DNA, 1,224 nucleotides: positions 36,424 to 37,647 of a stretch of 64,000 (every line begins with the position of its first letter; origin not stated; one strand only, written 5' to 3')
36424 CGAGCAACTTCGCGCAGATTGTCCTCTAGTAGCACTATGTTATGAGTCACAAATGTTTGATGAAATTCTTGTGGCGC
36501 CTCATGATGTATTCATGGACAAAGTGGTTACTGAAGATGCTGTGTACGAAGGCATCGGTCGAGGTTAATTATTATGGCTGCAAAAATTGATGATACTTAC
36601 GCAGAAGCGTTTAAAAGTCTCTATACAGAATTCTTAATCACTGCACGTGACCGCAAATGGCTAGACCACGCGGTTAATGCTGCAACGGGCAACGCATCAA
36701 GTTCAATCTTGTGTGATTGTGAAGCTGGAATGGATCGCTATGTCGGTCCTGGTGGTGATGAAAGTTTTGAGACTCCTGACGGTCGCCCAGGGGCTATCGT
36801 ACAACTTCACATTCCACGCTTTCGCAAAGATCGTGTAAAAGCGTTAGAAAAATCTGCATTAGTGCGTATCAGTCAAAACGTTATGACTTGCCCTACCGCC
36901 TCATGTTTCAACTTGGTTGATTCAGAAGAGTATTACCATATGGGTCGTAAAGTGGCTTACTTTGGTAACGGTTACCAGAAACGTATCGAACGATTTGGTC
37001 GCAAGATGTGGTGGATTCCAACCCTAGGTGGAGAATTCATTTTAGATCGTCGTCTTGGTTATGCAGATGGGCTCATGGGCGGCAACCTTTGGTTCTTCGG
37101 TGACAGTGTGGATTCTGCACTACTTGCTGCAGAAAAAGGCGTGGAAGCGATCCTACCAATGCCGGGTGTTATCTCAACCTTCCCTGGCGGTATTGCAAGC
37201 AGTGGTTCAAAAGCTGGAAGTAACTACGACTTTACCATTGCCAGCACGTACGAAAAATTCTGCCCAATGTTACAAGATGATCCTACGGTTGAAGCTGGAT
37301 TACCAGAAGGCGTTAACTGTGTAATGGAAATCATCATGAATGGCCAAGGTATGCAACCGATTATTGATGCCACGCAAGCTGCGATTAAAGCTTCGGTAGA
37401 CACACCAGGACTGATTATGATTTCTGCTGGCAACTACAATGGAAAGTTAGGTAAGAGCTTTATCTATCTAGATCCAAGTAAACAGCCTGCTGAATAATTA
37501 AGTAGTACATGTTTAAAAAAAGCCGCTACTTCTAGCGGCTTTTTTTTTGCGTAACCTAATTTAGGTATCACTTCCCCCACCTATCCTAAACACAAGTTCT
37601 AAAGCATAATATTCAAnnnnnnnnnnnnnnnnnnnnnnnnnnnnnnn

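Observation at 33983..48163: Serine-cycle / C1-transfer gene island in a low-GC gammaproteobacterium, with a lone Ftr-like gene beside an MTHFS-like gene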

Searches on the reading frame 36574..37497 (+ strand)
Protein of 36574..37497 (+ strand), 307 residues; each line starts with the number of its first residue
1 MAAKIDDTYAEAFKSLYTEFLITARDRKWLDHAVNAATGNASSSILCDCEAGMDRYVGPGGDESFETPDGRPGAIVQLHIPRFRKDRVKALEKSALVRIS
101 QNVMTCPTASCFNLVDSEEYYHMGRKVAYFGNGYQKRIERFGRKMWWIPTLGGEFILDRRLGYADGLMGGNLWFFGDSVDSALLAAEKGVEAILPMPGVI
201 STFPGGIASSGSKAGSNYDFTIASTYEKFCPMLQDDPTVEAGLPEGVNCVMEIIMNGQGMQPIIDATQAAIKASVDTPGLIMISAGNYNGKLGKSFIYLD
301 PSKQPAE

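Call 3: search_protein_families(library=pfam, proteins=[window:36574-37497:+])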
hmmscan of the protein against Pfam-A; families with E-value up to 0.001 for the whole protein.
window:36574-37497:+ (307 aa): 2 families
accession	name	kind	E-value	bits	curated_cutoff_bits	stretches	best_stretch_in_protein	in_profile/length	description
PF02741.20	FTR_C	-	3.9e-46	157.2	25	1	153-299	1-146/149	FTR, proximal lobe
PF01913.23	FTR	-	6.7e-42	143.2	27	1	4-149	7-141/142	Formylmethanofuran-tetrahydromethanopterin formyltransferase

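Call 4: search_protein_families(library=ncbifam, proteins=[window:36574-37497:+])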
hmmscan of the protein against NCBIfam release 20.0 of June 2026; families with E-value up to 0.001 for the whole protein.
window:36574-37497:+ (307 aa): 2 families
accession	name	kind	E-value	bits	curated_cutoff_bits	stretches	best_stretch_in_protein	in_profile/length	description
NF002554.0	PRK02114.1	subfamily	8.3e-93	311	297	1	3-299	6-292/297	formylmethanofuran--tetrahydromethanopterin N-formyltransferase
TIGR03119.1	one_C_fhcD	equivalog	1.9e-87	293.4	292.6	1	5-299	1-285/288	formylmethanofuran--tetrahydromethanopterin N-formyltransferase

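Call 9: find_homologous_proteins(query=window:36574-37497:+)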
Query window:36574-37497:+ (307 aa): 4237 proteins with E <= 0.001 among 5680 candidates; the best 120 are listed.
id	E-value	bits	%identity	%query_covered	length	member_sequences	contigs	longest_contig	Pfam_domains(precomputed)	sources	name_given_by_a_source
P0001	1.7e-196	669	94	99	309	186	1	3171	PF01913.24,PF02741.21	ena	-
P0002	4.3e-190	648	92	99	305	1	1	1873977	PF01913.24,PF02741.21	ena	-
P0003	4.3e-188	642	90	99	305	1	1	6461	PF01913.24,PF02741.21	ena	-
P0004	9.0e-188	641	90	99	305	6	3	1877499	PF01913.24,PF02741.21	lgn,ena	-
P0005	1.5e-187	640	90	99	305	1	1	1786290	PF01913.24,PF02741.21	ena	-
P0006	2.3e-187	639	90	99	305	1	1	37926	PF01913.24,PF02741.21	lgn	-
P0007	2.3e-187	639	90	99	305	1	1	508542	PF01913.24,PF02741.21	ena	-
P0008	2.8e-187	639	90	99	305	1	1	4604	PF01913.24,PF02741.21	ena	-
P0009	2.9e-187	639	90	99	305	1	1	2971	PF01913.24,PF02741.21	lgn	-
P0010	2.9e-187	639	90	99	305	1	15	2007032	PF01913.24,PF02741.21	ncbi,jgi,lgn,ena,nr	ncbi:MAG: formylmethanofuran--tetrahydromethanopterin N-formyltransferase [Gammaproteobacteria bacte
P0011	2.9e-187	639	90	99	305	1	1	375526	PF01913.24,PF02741.21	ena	-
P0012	3.8e-187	639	90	99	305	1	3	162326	PF01913.24,PF02741.21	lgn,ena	-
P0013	4.2e-187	638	89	100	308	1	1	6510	PF01913.24,PF02741.21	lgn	-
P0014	5.2e-187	638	90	99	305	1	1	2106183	PF01913.24,PF02741.21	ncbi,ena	-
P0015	5.3e-187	638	90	99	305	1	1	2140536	PF01913.24,PF02741.21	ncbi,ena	-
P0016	7.8e-187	638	90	99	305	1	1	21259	PF01913.24,PF02741.21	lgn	-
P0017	1.0e-186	637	89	99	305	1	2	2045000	PF01913.24,PF02741.21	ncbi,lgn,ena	-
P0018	3.1e-186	636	90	99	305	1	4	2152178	PF01913.24,PF02741.21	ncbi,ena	-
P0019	4.3e-186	635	90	99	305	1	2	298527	PF01913.24,PF02741.21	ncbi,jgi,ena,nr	ncbi:MAG: formylmethanofuran--tetrahydromethanopterin N-formyltransferase [Gammaproteobacteria bacte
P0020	1.1e-185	634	90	99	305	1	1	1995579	PF01913.24,PF02741.21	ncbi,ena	-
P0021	2.2e-185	633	90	99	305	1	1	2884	PF01913.24,PF02741.21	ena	-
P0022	3.9e-185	632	90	99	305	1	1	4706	PF01913.24,PF02741.21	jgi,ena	-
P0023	4.0e-185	632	90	99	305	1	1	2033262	PF01913.24,PF02741.21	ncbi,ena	-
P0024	5.5e-185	631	89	99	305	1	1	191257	PF01913.24,PF02741.21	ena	-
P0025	8.3e-185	631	88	100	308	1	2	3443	PF01913.24,PF02741.21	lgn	-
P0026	2.1e-184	630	88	100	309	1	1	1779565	PF01913.24,PF02741.21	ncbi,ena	-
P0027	1.1e-182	624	88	99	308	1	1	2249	PF01913.24,PF02741.21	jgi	-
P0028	4.1e-181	619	86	99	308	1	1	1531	PF01913.24,PF02741.21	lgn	-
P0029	6.2e-181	618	88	99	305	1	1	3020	PF01913.24,PF02741.21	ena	-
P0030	3.3e-180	616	85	99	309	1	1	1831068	PF01913.24,PF02741.21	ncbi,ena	-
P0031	3.9e-180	616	87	100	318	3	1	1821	PF01913.24,PF02741.21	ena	-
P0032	1.3e-179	614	86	99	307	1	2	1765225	PF01913.24,PF02741.21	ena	-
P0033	6.8e-179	611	87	100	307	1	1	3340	PF01913.24,PF02741.21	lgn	-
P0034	2.5e-177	606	85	100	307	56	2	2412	PF01913.24,PF02741.21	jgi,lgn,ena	-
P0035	2.1e-176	603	84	99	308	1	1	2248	PF01913.24,PF02741.21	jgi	jgi:formylmethanofuran--tetrahydromethanopterin N-formyltransferase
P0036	8.6e-175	598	83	100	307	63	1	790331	PF01913.24,PF02741.21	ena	-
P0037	1.7e-174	597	85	99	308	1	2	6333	PF01913.24,PF02741.21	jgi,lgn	jgi:formylmethanofuran--tetrahydromethanopterin N-formyltransferase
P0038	1.4e-173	594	82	100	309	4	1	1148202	PF01913.24,PF02741.21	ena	-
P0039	2.6e-173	593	84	100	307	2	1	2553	PF01913.24,PF02741.21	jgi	jgi:formylmethanofuran--tetrahydromethanopterin N-formyltransferase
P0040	8.3e-173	591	83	100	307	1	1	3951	PF01913.24,PF02741.21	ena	-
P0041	1.5e-172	591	83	100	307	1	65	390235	PF01913.24,PF02741.21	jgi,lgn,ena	-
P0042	2.1e-172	590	83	100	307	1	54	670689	PF01913.24,PF02741.21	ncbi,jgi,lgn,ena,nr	ncbi:MAG: formylmethanofuran--tetrahydromethanopterin N-formyltransferase [Gammaproteobacteria bacte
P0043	4.0e-172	589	83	100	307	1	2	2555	PF01913.24,PF02741.21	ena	-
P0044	5.1e-172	589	83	99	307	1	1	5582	PF01913.24,PF02741.21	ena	-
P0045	7.5e-172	588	83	100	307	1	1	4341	PF01913.24,PF02741.21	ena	-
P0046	7.5e-172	588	83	100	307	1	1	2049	PF01913.24,PF02741.21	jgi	-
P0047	7.9e-172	588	83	100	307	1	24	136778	PF01913.24,PF02741.21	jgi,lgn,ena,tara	jgi:formylmethanofuran--tetrahydromethanopterin N-formyltransferase|tara:strand:- start:10593 stop:1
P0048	8.5e-172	588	82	99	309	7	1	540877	PF01913.24,PF02741.21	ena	-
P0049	1.4e-171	587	83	100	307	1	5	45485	PF01913.24,PF02741.21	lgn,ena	-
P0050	1.9e-171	587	83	100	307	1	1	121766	PF01913.24,PF02741.21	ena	-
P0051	1.9e-171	587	83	100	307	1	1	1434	PF01913.24,PF02741.21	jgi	-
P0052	2.0e-171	587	83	100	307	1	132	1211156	PF01913.24,PF02741.21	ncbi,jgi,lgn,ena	jgi:formylmethanofuran--tetrahydromethanopterin N-formyltransferase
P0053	2.7e-171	587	83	100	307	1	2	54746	PF01913.24,PF02741.21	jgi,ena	-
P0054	2.7e-171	587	83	100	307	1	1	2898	PF01913.24,PF02741.21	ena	-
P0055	5.3e-171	586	84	99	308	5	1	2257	PF01913.24,PF02741.21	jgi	jgi:formylmethanofuran--tetrahydromethanopterin N-formyltransferase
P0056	5.3e-171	586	82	100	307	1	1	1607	PF01913.24,PF02741.21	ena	-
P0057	5.6e-171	585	84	100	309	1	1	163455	PF01913.24,PF02741.21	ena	-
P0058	7.0e-171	585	83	100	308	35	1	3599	PF01913.24,PF02741.21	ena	-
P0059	7.3e-171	585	82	100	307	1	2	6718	PF01913.24,PF02741.21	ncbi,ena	-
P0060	1.9e-170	584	83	100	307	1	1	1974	PF01913.24,PF02741.21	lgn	-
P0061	2.1e-170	584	81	100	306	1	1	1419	PF01913.24,PF02741.21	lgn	-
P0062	7.9e-170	582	81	100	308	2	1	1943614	PF01913.24,PF02741.21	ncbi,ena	-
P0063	3.4e-169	580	83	98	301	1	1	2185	PF01913.24,PF02741.21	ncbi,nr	ncbi:MAG: formylmethanofuran--tetrahydromethanopterin N-formyltransferase, partial [Gammaproteobacte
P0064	6.9e-169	579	81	100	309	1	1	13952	PF01913.24,PF02741.21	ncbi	-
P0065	8.6e-169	578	81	100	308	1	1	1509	PF01913.24,PF02741.21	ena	-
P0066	9.7e-169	578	82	99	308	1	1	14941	PF01913.24,PF02741.21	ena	-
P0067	1.2e-168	578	82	99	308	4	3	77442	PF01913.24,PF02741.21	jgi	jgi:formylmethanofuran--tetrahydromethanopterin N-formyltransferase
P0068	1.3e-168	578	82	99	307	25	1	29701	PF01913.24,PF02741.21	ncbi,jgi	-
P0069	1.3e-168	578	79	99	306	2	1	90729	PF01913.24,PF02741.21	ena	-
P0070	2.5e-168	577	81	99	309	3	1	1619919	PF01913.24,PF02741.21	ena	-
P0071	1.1e-167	575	80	100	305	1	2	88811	PF01913.24,PF02741.21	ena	-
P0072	1.3e-167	574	81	99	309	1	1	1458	PF01913.24,PF02741.21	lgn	-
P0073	1.6e-167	574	80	99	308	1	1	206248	PF01913.24,PF02741.21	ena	-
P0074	2.0e-167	574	80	100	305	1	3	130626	PF01913.24,PF02741.21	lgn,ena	-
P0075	5.9e-167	572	81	100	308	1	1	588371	PF01913.24,PF02741.21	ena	-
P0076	1.2e-166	571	79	99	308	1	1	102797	PF01913.24,PF02741.21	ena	-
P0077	1.6e-166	571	81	99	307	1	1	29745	PF01913.24,PF02741.21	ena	-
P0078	1.7e-166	571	81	99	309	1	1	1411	PF01913.24,PF02741.21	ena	-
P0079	1.7e-166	571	79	99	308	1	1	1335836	PF01913.24,PF02741.21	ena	-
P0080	2.1e-166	570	81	99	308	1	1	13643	PF01913.24,PF02741.21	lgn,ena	-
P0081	3.1e-166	570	79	100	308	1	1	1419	PF01913.24,PF02741.21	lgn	-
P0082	3.3e-166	570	80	99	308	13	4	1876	PF01913.24,PF02741.21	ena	-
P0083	3.5e-166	570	81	99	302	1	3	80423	PF01913.24,PF02741.21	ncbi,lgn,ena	ncbi:MAG: formylmethanofuran--tetrahydromethanopterin N-formyltransferase [Candidatus Oxydemutatorac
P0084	3.8e-166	570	80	100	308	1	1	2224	PF01913.24,PF02741.21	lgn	-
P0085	8.5e-166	568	80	100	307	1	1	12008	PF01913.24,PF02741.21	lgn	-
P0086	2.1e-165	567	81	99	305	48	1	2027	PF01913.24,PF02741.21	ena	-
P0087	3.6e-165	566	79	99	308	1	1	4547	PF01913.24,PF02741.21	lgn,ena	-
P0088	5.0e-165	566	79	99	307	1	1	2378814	PF01913.24,PF02741.21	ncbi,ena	-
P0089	5.2e-165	566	81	99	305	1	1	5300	PF01913.24,PF02741.21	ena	-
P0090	5.3e-165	566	81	99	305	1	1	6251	PF01913.24,PF02741.21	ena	-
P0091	5.4e-165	566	79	100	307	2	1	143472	PF01913.24,PF02741.21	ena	-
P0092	5.7e-165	566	80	100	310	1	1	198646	PF01913.24,PF02741.21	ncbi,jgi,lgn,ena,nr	ncbi:MAG: formylmethanofuran--tetrahydromethanopterin N-formyltransferase [Chromatiales bacterium]|n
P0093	7.1e-165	565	80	99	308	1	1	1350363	PF01913.24,PF02741.21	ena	-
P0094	7.3e-165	565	79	99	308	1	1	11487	PF01913.24,PF02741.21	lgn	-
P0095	8.2e-165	565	79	99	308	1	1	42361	PF01913.24,PF02741.21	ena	-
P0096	9.5e-165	565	79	99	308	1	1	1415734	PF01913.24,PF02741.21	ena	-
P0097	1.0e-164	565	81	99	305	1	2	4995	PF01913.24,PF02741.21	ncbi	-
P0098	1.1e-164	565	79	99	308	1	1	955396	PF01913.24,PF02741.21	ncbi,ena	-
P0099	1.3e-164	565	79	99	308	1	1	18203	PF01913.24,PF02741.21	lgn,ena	-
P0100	2.0e-164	564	79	99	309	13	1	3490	PF01913.24,PF02741.21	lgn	-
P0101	2.6e-164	564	78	99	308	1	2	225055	PF01913.24,PF02741.21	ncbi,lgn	-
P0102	2.6e-164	564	79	99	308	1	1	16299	PF01913.24,PF02741.21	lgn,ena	-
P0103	2.6e-164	564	78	99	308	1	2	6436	PF01913.24,PF02741.21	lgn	-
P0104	2.8e-164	563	80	100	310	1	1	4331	PF01913.24,PF02741.21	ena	-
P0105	2.9e-164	563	78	99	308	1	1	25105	PF01913.24,PF02741.21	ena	-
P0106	2.9e-164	563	78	100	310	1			PF01913.24,PF02741.21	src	-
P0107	3.1e-164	563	78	100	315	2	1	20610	PF01913.24,PF02741.21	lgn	-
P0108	3.6e-164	563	78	99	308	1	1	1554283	PF01913.24,PF02741.21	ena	-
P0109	3.7e-164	563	78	99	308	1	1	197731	PF01913.24,PF02741.21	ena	-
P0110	3.7e-164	563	78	99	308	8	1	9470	PF01913.24,PF02741.21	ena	-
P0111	3.8e-164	563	79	99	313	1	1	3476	PF01913.24,PF02741.21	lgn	-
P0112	4.1e-164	563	79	99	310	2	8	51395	PF01913.24,PF02741.21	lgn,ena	-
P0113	4.2e-164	563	80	100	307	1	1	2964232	PF01913.24,PF02741.21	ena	-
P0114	4.7e-164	563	78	99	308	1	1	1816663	PF01913.24,PF02741.21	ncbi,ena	-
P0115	5.4e-164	563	79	99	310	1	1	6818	PF01913.24,PF02741.21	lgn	-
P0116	6.9e-164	562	79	99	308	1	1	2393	PF01913.24,PF02741.21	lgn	-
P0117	7.0e-164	562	79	99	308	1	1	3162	PF01913.24,PF02741.21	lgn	-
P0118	7.2e-164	562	79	100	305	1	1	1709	PF01913.24,PF02741.21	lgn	-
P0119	8.8e-164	562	78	99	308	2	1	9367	PF01913.24,PF02741.21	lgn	-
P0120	9.8e-164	562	78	99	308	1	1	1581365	PF01913.24,PF02741.21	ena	-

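Call 10: find_related_loci(query=window:36574-37497:+, collection=genome_contigs, flank=10000)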
Query window:36574-37497:+ (307 aa) in genome_contigs; peptide patterns used: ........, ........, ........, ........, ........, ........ (x = any residue, [..] = any of these).
449 stretches matched a pattern; 406 encode a relative of the query (tblastn E <= 1e-3); the best 80 are kept; 80 distinct loci.
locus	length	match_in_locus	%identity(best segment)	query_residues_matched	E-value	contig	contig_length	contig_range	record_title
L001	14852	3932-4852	98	1-307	0e+0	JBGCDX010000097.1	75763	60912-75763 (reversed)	MAG: Gammaproteobacteria bacterium isolate SGMAG-62 contig97, whole genome shotgun sequence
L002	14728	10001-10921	98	1-307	0e+0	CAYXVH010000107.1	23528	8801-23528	MAG TPA_asm: uncultured Thiotrichales bacterium isolate binchicken_co231_196 genome assembly, contig: k141_2901169, whol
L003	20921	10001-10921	98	1-307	0e+0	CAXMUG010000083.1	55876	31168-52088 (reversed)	MAG: uncultured Mycobacterium sp. isolate 10C-St8-MC-01_bin.28.orig genome assembly, contig: k141_1132001, whole genome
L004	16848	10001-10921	98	1-307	0e+0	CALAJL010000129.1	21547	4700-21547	MAG: uncultured Gammaproteobacteria bacterium isolate L1_Bin_METABAT__212_1 genome assembly, contig: c_000000767339, who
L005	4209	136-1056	98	1-307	0e+0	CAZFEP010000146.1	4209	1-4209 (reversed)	MAG TPA_asm: uncultured Thiotrichales bacterium isolate SRP268394_co2_143 genome assembly, contig: NODE_26748_length_420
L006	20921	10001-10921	98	1-307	0e+0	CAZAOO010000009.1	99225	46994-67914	MAG TPA_asm: uncultured Thiotrichales bacterium isolate SRP072547_co1_206 genome assembly, contig: NODE_110_length_99225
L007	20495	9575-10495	97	1-307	0e+0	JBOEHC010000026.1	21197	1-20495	MAG: Gammaproteobacteria bacterium isolate PBSgam12 PBS13d_contig_2242, whole genome shotgun sequence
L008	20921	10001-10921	96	1-307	0e+0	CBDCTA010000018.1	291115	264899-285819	MAG: Gammaproteobacteria bacterium isolate 5855a647-896d-46ad-840d-d36910132e9f genome assembly, contig: contig_18, whol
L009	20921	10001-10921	97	1-307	0e+0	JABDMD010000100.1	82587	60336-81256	MAG: Gammaproteobacteria bacterium isolate SS_bin_92 k127_577565, whole genome shotgun sequence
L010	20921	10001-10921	96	1-307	0e+0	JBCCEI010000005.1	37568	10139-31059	MAG: Pseudomonadota bacterium isolate P01_B01_bin.103 k141_460099_length_37568_cov_53.2299, whole genome shotgun sequenc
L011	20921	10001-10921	96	1-307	0e+0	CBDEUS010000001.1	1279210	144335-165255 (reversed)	MAG: Gammaproteobacteria bacterium isolate 4feee3f2-ccb9-4819-93ba-1bc2e9d0c05e genome assembly, contig: contig_1, whole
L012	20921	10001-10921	95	1-307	0e+0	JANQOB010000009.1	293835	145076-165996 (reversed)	MAG: Gammaproteobacteria bacterium isolate IP29b_bin.12 k99_2053726, whole genome shotgun sequence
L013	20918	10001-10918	96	1-306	0e+0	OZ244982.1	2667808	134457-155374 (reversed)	MAG: Gammaproteobacteria bacterium isolate c50a0692-9ae5-4c27-9875-81729ab4e4f1 genome assembly, chromosome: 1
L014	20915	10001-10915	96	1-305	0e+0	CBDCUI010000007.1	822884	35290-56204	MAG: Gammaproteobacteria bacterium isolate 743376f1-14b3-4e29-811e-3c2fa12b1d83 genome assembly, contig: contig_7, whole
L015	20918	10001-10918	94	1-306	0e+0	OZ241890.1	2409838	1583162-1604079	MAG: Gammaproteobacteria bacterium isolate 12a402bf-abf4-446e-85c7-15a67474018c genome assembly, chromosome: 1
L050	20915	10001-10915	83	1-305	1e-175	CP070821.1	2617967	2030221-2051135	MAG: Gammaproteobacteria bacterium isolate bin114 chromosome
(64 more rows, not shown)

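Call 13: search_solved_structures(query=window:36574-37497:+, show_alignments=4)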
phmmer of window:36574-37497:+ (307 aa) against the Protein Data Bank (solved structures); distinct sequences matched with E-value up to 0.001: 4.
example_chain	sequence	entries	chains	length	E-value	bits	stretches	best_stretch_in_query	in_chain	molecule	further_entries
1m5h_A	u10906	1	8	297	6.7e-68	232.1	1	4-300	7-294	Formylmethanofuran--tetrahydromethanopterin formyltransferase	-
1m5s_A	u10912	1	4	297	2.1e-66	227.2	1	3-295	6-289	Formylmethanofuran--tetrahydromethanopterin formyltransferase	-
1ftr_A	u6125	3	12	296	2.3e-66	227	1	3-299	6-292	FORMYLMETHANOFURAN:TETRAHYDROMETHANOPTERIN FORMYLTRANSFERASE | Formylmethanofuran--tetrahydromethanopterin formyltransferase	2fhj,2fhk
6s6y_D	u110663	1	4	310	4.3e-48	167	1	3-299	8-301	Formylmethanofuran--tetrahydromethanopterin formyltransferase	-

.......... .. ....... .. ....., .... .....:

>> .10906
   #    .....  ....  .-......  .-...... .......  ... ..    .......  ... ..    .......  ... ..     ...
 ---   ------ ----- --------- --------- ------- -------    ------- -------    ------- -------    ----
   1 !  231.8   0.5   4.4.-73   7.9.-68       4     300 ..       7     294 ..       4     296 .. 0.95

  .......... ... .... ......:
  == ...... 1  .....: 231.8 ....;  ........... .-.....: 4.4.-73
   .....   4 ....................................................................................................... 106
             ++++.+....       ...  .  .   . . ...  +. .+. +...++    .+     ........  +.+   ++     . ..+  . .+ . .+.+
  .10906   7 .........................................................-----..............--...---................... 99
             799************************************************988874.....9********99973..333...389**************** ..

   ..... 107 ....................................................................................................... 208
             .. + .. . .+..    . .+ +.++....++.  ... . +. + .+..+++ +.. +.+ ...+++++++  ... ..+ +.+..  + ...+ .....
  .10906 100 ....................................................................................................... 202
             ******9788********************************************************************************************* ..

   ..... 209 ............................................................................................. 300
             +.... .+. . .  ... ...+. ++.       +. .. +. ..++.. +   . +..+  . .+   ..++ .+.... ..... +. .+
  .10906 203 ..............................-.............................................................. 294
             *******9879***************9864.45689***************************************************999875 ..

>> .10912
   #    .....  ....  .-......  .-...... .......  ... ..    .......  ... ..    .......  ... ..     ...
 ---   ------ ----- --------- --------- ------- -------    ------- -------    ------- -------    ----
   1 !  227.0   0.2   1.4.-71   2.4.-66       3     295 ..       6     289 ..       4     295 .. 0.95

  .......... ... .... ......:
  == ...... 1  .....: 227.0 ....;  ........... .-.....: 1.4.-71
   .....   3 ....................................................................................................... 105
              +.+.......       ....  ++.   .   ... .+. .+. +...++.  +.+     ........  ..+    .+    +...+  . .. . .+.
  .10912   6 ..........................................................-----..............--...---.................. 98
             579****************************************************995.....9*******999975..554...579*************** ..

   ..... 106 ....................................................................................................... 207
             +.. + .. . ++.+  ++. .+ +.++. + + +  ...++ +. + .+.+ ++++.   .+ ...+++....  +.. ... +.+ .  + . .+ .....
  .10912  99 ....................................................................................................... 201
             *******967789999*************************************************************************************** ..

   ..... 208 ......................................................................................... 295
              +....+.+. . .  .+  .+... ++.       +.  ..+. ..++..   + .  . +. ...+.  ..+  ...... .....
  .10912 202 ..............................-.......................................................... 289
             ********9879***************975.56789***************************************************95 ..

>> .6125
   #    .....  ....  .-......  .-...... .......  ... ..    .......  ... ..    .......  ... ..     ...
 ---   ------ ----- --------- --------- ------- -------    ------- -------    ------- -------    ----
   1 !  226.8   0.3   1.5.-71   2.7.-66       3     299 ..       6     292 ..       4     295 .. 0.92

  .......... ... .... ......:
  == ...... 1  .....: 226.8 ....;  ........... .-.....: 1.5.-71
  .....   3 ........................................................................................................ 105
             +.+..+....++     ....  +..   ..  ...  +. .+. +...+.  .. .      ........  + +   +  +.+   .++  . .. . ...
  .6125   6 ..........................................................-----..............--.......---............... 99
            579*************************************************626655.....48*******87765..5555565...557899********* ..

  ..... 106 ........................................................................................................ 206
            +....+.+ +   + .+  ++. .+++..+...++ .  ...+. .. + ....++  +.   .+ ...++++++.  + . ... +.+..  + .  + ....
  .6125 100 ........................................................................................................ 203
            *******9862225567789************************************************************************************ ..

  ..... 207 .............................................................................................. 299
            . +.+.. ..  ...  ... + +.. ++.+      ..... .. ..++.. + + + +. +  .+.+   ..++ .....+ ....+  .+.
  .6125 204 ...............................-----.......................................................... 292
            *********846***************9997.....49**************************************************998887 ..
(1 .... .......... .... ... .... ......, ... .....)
